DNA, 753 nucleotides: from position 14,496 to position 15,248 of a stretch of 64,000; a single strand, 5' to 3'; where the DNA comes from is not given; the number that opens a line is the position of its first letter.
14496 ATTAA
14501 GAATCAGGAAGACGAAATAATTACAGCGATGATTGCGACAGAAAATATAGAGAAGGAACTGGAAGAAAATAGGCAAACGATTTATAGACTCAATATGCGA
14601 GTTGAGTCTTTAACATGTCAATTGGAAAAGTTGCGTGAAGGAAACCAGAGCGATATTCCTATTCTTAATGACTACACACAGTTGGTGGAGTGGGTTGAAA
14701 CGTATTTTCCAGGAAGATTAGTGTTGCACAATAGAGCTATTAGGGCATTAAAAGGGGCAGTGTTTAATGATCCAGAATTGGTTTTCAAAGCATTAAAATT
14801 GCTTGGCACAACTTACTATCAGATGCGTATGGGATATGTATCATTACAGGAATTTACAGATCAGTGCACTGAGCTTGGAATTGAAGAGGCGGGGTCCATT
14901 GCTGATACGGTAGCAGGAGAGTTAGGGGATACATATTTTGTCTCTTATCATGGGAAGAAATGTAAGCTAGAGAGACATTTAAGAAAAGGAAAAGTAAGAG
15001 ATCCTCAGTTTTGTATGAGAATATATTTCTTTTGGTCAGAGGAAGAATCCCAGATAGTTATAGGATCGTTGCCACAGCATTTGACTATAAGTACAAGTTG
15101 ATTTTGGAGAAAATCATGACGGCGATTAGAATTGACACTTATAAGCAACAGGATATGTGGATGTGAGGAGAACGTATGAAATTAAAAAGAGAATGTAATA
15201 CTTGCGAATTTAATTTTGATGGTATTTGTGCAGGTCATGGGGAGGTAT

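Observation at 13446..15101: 551-aa protein with sensor-like N-domain, long coiled coil, and a C-terminal motif reminiscent of RelE/Gp49-type toxins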

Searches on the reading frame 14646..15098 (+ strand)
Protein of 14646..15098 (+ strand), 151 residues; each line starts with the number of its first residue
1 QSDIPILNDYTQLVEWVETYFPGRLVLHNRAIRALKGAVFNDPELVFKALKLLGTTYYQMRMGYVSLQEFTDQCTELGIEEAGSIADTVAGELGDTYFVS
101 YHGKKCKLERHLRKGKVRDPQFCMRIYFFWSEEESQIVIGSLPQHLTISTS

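Call 12: search_solved_structures(query=window:14646-15098:+, max_evalue=10, show_alignments=3)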
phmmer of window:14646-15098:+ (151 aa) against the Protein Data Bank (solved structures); distinct sequences matched with E-value up to 10: 0.

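Call 37: search_solved_structures(query=A2, max_evalue=10, show_alignments=3)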
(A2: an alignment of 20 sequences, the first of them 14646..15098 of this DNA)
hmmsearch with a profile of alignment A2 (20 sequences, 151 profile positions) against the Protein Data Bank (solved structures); distinct sequences matched with E-value up to 10: 2.
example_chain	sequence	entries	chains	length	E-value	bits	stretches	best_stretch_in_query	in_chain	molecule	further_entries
8fjg_A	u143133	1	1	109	0.26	14.7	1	6-87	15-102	H12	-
11kh_IF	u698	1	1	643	0.5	13.7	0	30-69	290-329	IFRD2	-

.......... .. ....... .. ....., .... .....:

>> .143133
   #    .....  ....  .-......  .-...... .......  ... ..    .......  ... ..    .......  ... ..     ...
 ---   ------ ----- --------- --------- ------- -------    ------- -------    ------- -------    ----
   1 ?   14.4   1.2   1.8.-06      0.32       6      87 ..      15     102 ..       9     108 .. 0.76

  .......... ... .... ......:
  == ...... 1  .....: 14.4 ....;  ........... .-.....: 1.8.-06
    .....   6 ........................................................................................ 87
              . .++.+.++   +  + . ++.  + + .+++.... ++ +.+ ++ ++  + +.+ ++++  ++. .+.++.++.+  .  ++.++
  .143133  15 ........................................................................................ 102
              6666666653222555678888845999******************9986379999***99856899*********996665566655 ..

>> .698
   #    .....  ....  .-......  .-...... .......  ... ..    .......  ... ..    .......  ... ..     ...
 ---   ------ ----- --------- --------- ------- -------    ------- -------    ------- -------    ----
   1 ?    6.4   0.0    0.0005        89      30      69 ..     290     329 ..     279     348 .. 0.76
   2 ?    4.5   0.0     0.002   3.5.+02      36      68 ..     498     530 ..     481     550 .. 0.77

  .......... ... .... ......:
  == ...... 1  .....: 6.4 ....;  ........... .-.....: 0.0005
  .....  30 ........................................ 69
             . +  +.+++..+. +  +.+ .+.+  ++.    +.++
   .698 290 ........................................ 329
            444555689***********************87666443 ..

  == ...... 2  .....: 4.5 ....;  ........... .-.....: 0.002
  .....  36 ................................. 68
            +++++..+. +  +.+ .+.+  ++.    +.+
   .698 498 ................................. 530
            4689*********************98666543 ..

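Call 38: search_protein_families(library=pfam, alignment_id=A2, max_evalue=10)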
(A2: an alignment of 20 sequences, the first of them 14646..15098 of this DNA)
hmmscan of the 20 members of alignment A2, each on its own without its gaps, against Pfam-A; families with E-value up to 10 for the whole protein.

A. member 1, window:14646-15098:+ (151 aa): 0 families

B. families by the number of members that match (of 20 scanned): 7 families
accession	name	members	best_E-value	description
PF04380.18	BMFP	1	0.082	Membrane fusogenic activity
PF01935.23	DUF87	1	0.083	Helicase HerA, central domain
PF04377.21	ATE_C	1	0.12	Arginine-tRNA-protein transferase, C terminus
PF05973.20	Gp49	1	0.19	Phage derived protein Gp49-like (DUF891)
PF15735.10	DUF4683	1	0.19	Domain of unknown function (DUF4683)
PF01937.24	ARMT1-like_dom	1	0.23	Damage-control phosphatase ARMT1-like domain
PF04571.19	Lipin_N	1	0.25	lipin, N-terminal conserved region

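Call 40: predict_structure(alignment_id=A2)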
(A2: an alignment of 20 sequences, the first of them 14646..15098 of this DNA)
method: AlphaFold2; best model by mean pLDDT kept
length: 151 residues; sequences in the alignment: 20
mean_pLDDT: 92.3   pTM: 0.88
mean pLDDT of the five models: 92.3, 91.5, 91.5, 90.9, 90.8
residues with pLDDT >= 90: 123; 70-90: 20; 50-70: 8; < 50: 0
segments of 3 or more residues with pLDDT < 50: none
pLDDT, mean of each block of 10 residues (from residue 1): 87 97 97 94 98 98 97 97 81 81 94 90 96 97 83 54
secondary structure, 60 per line:
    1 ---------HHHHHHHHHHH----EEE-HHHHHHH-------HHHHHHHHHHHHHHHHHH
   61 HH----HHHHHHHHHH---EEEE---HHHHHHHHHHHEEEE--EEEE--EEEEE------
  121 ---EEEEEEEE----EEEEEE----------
elements in order: H10-20 E25-27 H29-35 H43-62 H67-76 E80-83 H87-97 E98-101 E104-107 E110-114 E124-131 E136-141

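Call 43: fold_search(model_id=the predicted structure, library=pdb)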
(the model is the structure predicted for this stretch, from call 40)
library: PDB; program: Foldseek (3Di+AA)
matches with E <= 10: 261; with E <= 0.001: 0
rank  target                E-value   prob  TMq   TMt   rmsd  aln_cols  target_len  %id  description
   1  3g5o_B                4.4e-02  0.63  0.26  0.44   9.4       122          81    8  The crystal structure of the toxin-antitoxin complex RelBE2 (Rv2865-2866) from Mycobacterium tuberculosis (released 2009-04-14)
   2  9w3a_D                6.3e-02  0.80  0.38  0.47   5.5       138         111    9  Crystal structure of PfiAT toxin-antitoxin complex (released 2026-02-11)
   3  9w3a_A                8.1e-02  0.57  0.30  0.38  12.0       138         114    8  Crystal structure of PfiAT toxin-antitoxin complex (released 2026-02-11)
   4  7v5y_E                8.1e-02  0.41  0.25  0.39   8.4       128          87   12  Crystal structure of hexameric complex of Sa2YoeB-Sa2YefM toxin-antitoxin from Staphylococcus aureus (released 2021-12-15)
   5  9w3a_B                1.1e-01  0.44  0.31  0.39  10.7       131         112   10  Crystal structure of PfiAT toxin-antitoxin complex (released 2026-02-11)
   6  9w3a_C                1.2e-01  0.51  0.30  0.39  12.1       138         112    8  Crystal structure of PfiAT toxin-antitoxin complex (released 2026-02-11)
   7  7v6w_F                1.2e-01  0.35  0.25  0.38   8.4       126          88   13  Crystal structure of heterohexameric Sa2YoeB-Sa2YefM complex bound to 26bp-DNA (released 2021-12-15)
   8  9g12_B                1.6e-01  0.35  0.26  0.42   9.8       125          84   10  Mycobacterium tuberculosis RelBE1 toxin-antitoxin system; rv1247c (relB1 antitoxin), rv1246c (relE1 toxin) (released 2025-12-17)
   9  4fxe_E                1.9e-01  0.25  0.23  0.38   9.4       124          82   13  Crystal structure of the intact E. coli RelBE toxin-antitoxin complex (released 2012-08-29)
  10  5ja8_E                2.2e-01  0.35  0.25  0.34  10.3       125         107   14  Crystal structure of the HigB2 toxin in complex with Nb2 (released 2017-04-05)
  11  7v6w_E                2.2e-01  0.28  0.25  0.39   8.4       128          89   12  Crystal structure of heterohexameric Sa2YoeB-Sa2YefM complex bound to 26bp-DNA (released 2021-12-15)
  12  2khe_MODEL_1_A        2.2e-01  0.25  0.23  0.36   8.8       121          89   10  Solution Structure of the Bacterial Toxin Rele from Thermus Thermophilus HB8 (released 2010-03-31)
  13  7xbj_A                2.8e-01  0.11  0.17  0.10  12.0       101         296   13  Txp40, an insecticidal toxin protein from Xenorhabdus nematophila (released 2023-03-29)
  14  7xbj_B                2.9e-01  0.10  0.16  0.11  11.9       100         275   15  Txp40, an insecticidal toxin protein from Xenorhabdus nematophila (released 2023-03-29)
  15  3g5o_C                3.3e-01  0.35  0.31  0.48   7.0       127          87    9  The crystal structure of the toxin-antitoxin complex RelBE2 (Rv2865-2866) from Mycobacterium tuberculosis (released 2009-04-14)
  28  6n90_A                1.0e+00  0.20  0.34  0.49   5.7       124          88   10  YoeB/ParE toxin from Agrobacterium tumefaciens (released 2019-11-06)
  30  6x0a_C                1.0e+00  0.12  0.27  0.40  10.0       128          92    9  X-ray structure of a chimeric ParDE toxin-antitoxin complex from Mesorhizobium opportunistum (released 2020-11-25)
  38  6n90_B                1.4e+00  0.12  0.27  0.43   9.3       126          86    6  YoeB/ParE toxin from Agrobacterium tumefaciens (released 2019-11-06)
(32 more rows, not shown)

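Call 49: fold_search(model_id=the predicted structure, library=viral)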
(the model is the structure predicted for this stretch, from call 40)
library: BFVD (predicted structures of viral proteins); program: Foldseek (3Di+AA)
matches with E <= 10: 408; with E <= 0.001: 0
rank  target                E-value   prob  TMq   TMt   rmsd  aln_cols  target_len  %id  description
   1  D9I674                5.9e-02  0.38  0.25  0.31  12.2       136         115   14  Uncharacterized protein [Acinetobacter phage 133]
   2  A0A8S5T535            8.0e-02  0.30  0.30  0.35  15.8       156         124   10  HTH-type transcriptional regulator [Siphoviridae sp. ctMBu2]
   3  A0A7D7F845            2.9e-01  0.14  0.22  0.05  12.1       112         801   10  RNA-directed RNA polymerase L (Fragment) [Hymenopteran phenui-related virus OKIAV306]
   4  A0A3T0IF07            5.0e-01  0.11  0.23  0.20   8.5       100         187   11  (no name in the UniProt tables at hand)
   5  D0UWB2                5.0e-01  0.06  0.14  0.16  12.6        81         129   17  RNA polymerase sigma-H factor [Streptomyces phage ZL12]
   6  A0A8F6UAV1            5.0e-01  0.02  0.14  0.09  18.9       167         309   17  (no name in the UniProt tables at hand)
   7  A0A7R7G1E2            5.4e-01  0.13  0.19  0.26   5.7        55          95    9  (no name in the UniProt tables at hand)
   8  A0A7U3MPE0            5.4e-01  0.04  0.18  0.15  17.2       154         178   14  (no name in the UniProt tables at hand)
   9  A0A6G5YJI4            5.4e-01  0.02  0.11  0.12  17.5       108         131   12  (no name in the UniProt tables at hand)
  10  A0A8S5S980            6.5e-01  0.13  0.26  0.30   6.9       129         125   10  Uncharacterized protein [Phage sp. ctGns7]
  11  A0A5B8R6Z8            6.9e-01  0.11  0.20  0.24  12.8        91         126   12  Uncharacterized protein [Klebsiella phage KpCHEMY26]
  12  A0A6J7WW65            6.9e-01  0.03  0.13  0.13  11.1       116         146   14  Uncharacterized protein [uncultured Caudovirales phage]
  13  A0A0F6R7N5            7.3e-01  0.07  0.24  0.24  12.2       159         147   13  Uncharacterized protein [Sinorhizobium phage phiM9]
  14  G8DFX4                7.3e-01  0.06  0.14  0.08   7.3        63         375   11  (no name in the UniProt tables at hand)
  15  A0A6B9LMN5            7.3e-01  0.04  0.13  0.10  17.8       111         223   10  Uncharacterized protein [Mycobacterium phage Mangeria]
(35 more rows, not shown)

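Call 51: search_solved_structures(query=A3, max_evalue=10, show_alignments=4)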
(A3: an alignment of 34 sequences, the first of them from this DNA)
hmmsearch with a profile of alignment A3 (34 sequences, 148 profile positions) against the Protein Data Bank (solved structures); distinct sequences matched with E-value up to 10: 15.
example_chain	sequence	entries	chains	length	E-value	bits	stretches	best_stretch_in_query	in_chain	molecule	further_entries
11kh_IF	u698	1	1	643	0.00065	23.1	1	28-69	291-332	IFRD2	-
6f9i_A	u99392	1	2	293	0.088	16.2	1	17-71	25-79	Kinesin light chain 2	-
6ejn_A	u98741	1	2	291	0.091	16.1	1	17-71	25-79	Kinesin light chain 2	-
5ojf_A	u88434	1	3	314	0.18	15.2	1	17-71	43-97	Kinesin light chain 2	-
5fjy_A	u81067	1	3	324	0.18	15.1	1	18-71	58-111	KINESIN LIGHT CHAIN 2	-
3edt_B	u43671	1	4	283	0.21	14.9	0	22-71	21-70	Kinesin light chain 2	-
3ceq_A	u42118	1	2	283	0.21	14.9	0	22-71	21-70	Kinesin light chain 2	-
3zfw_A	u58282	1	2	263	0.61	13.4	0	24-70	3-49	KINESIN LIGHT CHAIN 2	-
11jj_IF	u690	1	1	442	0.87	12.9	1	28-69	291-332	IFRD2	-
7ai4_A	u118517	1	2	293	0.92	12.9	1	17-70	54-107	Isoform C of Kinesin light chain 1,Isoform C of Kinesin light chain 1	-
6mtc_v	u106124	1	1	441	1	12.7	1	28-75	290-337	Interferon-related developmental regulator 2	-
3nf1_A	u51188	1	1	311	1.6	12.1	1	17-70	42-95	Kinesin light chain 1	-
6fv0_A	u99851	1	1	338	1.7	12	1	17-69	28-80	Kinesin light chain 1,Torsin-1A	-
6fuz_A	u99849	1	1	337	1.7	12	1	17-69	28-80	Kinesin light chain 1,Kinesin light chain 1,C-Jun-amino-terminal kinase-interacting protei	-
6swu_A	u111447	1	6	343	2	11.7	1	17-69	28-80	Kinesin light chain 1,Kinesin light chain 1,TPR domain of kinesin light chain 1 in complex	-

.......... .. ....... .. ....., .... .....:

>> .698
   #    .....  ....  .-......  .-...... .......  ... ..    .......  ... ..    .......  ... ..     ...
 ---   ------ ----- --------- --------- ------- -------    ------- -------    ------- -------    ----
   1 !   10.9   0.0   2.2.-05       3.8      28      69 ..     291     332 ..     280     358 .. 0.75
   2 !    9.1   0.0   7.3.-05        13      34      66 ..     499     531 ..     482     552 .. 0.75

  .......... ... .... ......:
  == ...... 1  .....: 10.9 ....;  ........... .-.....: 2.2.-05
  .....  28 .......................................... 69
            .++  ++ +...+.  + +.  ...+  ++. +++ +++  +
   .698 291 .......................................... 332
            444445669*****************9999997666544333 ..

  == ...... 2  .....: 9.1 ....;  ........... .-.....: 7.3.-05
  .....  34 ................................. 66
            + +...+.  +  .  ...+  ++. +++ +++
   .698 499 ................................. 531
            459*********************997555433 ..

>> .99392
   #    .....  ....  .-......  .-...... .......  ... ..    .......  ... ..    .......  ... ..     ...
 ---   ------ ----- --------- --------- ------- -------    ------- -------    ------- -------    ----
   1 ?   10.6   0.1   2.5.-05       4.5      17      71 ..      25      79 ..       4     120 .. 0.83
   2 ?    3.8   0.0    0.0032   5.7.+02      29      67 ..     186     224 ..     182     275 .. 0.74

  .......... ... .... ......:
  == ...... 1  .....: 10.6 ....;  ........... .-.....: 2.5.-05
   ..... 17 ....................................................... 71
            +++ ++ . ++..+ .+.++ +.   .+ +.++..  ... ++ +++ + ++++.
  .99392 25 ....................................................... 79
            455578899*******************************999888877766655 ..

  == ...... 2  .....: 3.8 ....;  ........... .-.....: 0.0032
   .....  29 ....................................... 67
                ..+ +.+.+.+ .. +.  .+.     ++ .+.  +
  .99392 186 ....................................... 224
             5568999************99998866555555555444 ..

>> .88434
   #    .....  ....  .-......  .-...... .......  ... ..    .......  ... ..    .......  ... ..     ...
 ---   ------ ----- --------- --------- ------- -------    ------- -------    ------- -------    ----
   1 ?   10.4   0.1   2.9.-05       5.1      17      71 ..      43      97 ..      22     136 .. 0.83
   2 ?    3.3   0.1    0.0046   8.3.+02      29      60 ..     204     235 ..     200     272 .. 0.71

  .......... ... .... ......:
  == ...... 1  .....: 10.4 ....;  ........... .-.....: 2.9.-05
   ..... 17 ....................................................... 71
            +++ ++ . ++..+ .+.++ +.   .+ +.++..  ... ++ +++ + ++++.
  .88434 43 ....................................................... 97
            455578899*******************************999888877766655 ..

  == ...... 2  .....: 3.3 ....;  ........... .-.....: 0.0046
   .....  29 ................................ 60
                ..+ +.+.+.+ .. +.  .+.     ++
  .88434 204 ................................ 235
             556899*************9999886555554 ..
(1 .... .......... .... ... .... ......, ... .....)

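Call 54: search_protein_families(library=pfam, alignment_id=A3, max_evalue=10)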
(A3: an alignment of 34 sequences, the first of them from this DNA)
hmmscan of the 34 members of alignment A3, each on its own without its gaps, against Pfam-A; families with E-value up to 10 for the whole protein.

A. member 1, seq(148 aa): 0 families

B. families by the number of members that match (of 34 scanned): 17 families
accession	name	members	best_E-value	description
PF12174.13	RST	2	0.0077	RCD1-SRO-TAF4 (RST) plant domain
PF20862.2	DUF6843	2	0.01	Family of unknown function (DUF6843)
PF08877.16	MepB-like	2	0.023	MepB-like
PF16403.11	Bact_surface_Ig-like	1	0.0032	Bacterial surface protein, Ig-like domain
PF14338.12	Mrr_N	1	0.036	Mrr N-terminal domain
PF24865.1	DUF7731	1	0.082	Domain of unknown function (DUF7731)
PF20201.3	DUF6563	1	0.085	Family of unknown function (DUF6563)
PF09406.16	DUF2004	1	0.11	Protein of unknown function (DUF2004)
PF05215.19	Spiralin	1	0.12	Spiralin domain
PF20032.4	ADYC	1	0.13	ADYC domain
PF14062.11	DUF4253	1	0.13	Domain of unknown function (DUF4253)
PF23012.2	Syntrophin_4th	1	0.16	Syntrophin C-terminal PH domain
PF15735.10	DUF4683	1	0.18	Domain of unknown function (DUF4683)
PF10748.14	HofP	1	0.19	DNA utilization proteins HofP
PF13463.12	HTH_27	1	0.19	Winged helix DNA-binding domain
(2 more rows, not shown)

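Call 70: search_protein_families(library=padloc, alignment_id=A3, max_evalue=0.01)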
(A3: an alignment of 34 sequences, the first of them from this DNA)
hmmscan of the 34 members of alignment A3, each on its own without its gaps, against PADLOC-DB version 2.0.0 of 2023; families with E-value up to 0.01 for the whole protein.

A. member 1, seq(148 aa): 4 families
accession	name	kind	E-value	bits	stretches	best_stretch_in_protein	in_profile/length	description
PDLC04161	HEC-07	-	9.8e-44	148.2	1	2-146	405-551/553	-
PDLC04159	HEC-07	-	7.2e-39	131.9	1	6-144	389-527/531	-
PDLC04160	HEC-07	-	3.6e-24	83.1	1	7-145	414-554/557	-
PDLC04158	HEC-07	-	1.6e-20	71.1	1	5-144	386-522/526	-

B. families by the number of members that match (of 34 scanned): 9 families
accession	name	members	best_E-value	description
PDLC04161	HEC-07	34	7.2e-55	-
PDLC04160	HEC-07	34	2.6e-34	-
PDLC04159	HEC-07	33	6.3e-48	-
PDLC04158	HEC-07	33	1.9e-27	-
PDLC03912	NsnC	17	1.9e-06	-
PDLC03914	NsnC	5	4.6e-05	-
PDLC03879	NsnC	4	0.00035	-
PDLC03899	NsnC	1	0.00015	-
PDLC00482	JetB1|JetB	1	0.0072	DUF4194 domain; MukE-like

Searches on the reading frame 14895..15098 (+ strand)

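Call 72: search_protein_families(library=padloc, proteins=[window:14916-15098:+, window:14895-15098:+], max_evalue=10)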
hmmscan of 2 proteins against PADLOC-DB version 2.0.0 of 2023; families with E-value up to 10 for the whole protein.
seq(61 aa): 7 families
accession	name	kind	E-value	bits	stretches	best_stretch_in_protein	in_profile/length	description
PDLC04161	HEC-07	-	1.4e-22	78.4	1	4-59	496-551/553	-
PDLC04159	HEC-07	-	1.7e-17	61.3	1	2-57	472-527/531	-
PDLC04160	HEC-07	-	2.3e-11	40.8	1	4-58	500-554/557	-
PDLC04158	HEC-07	-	1.1e-09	35.4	1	5-58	470-523/526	-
PDLC03919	NsnC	-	0.013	13.1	1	17-56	210-251/251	-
PDLC03879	NsnC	-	0.015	12.9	1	7-57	259-304/305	-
PDLC03914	NsnC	-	0.044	11.1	1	9-58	268-314/314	-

seq(68 aa): 6 families
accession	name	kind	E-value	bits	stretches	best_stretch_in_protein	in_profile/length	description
PDLC04161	HEC-07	-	8.8e-23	79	1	8-66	493-551/553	-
PDLC04159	HEC-07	-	7.3e-19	65.9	1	1-64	464-527/531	-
PDLC04160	HEC-07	-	2.4e-11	40.8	1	11-65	500-554/557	-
PDLC04158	HEC-07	-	1.4e-09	35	1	12-65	470-523/526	-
PDLC03919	NsnC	-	0.013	13.1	1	23-63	209-251/251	-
PDLC03879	NsnC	-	0.016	12.9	1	14-64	259-304/305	-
